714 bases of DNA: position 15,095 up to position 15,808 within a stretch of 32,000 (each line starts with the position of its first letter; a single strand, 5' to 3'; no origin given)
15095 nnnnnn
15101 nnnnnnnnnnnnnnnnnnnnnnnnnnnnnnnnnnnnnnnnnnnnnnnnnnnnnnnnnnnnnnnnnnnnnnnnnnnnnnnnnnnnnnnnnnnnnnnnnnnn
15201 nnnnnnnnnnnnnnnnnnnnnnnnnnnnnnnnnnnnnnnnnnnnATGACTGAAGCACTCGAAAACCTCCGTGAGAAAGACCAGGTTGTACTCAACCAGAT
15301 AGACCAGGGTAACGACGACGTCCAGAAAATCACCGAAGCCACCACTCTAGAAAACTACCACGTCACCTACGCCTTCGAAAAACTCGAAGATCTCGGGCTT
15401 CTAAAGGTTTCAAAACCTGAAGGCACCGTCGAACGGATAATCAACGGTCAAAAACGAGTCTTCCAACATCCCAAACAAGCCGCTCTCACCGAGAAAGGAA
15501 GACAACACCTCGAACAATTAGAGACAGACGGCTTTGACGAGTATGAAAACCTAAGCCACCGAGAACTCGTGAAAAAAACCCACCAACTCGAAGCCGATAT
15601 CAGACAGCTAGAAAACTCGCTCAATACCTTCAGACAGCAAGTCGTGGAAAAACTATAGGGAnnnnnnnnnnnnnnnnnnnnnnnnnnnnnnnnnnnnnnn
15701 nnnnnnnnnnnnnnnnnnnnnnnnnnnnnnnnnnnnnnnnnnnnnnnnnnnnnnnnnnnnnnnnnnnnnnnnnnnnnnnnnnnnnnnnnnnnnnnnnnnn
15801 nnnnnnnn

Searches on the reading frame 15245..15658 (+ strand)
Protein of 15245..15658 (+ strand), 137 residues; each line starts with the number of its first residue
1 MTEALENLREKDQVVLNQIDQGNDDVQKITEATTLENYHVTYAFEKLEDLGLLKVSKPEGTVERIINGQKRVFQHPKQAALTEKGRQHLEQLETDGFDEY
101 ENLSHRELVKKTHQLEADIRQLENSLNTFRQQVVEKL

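Call 6: search_protein_families(library=pfam, proteins=[window:15245-15658:+], max_evalue=0.1)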
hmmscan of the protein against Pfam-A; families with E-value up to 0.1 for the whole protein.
window:15245-15658:+ (137 aa): 5 families
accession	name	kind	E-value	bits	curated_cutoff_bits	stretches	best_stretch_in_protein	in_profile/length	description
PF12795.12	MscS_porin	-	0.0032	17.6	34.4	1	17-136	99-217/238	Mechanosensitive ion channel porin domain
PF13463.12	HTH_27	-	0.016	15.9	22.2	1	12-59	5-55/68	Winged helix DNA-binding domain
PF10007.15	DUF2250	-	0.032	14.8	24.4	1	13-57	11-56/93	Uncharacterized protein conserved in archaea (DUF2250)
PF24409.1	wHTH-PRTase_assc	-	0.065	13.7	27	0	77-101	43-67/83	wHTH-PRTase associated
PF03836.20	RasGAP_C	-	0.074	13.6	26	0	1-37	55-91/137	RasGAP C-terminus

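Call 7: search_protein_families(library=padloc, proteins=[window:15245-15658:+], max_evalue=0.1)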
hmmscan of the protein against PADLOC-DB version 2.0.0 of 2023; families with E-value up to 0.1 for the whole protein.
window:15245-15658:+ (137 aa): 6 families
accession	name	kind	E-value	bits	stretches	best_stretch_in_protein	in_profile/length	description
PDLC01848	CARF3--CARF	-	0.00024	18.8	1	5-86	132-190/197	-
PDLC01044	Csa3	-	0.00079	17.4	1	7-57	133-182/194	Type I-A associated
PDLC01866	CARF3--CARF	-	0.0026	15.7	1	7-86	136-201/207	-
PDLC01268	CasR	-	0.013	13.5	1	8-60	122-173/179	"CAS-I,CAS-II,CAS-III,CAS-IV,CAS-V,CAS-VI; associated_signaling"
PDLC01865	CARF3--CARF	-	0.013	13.2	1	5-86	144-208/215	-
PDLC03922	MkoB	-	0.014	12.7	1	12-95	31-97/610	-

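Call 9: search_protein_families(library=ncbifam, proteins=[window:15245-15658:+], max_evalue=0.1)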
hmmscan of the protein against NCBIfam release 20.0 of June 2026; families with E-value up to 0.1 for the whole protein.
window:15245-15658:+ (137 aa): 3 families
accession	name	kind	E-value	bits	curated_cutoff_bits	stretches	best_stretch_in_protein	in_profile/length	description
NF053658.1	SSO5209_fam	equivalog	0.0034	17.1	140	1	13-92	5-70/81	SSO5209 family protein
NF003210.0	PRK04172.1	equivalog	0.0067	15.3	350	1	15-132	79-192/496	phenylalanine--tRNA ligase subunit alpha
NF050800.1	HP0895_fam_antitoxin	equivalog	0.026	14.6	200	0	99-135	8-44/116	type II toxin-antitoxin system HP0895 family antitoxin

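Call 84: search_protein_families(library=phrogs, proteins=[window:15245-15658:+], max_evalue=0.001)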
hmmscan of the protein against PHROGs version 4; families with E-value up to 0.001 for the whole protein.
window:15245-15658:+ (137 aa): 0 families
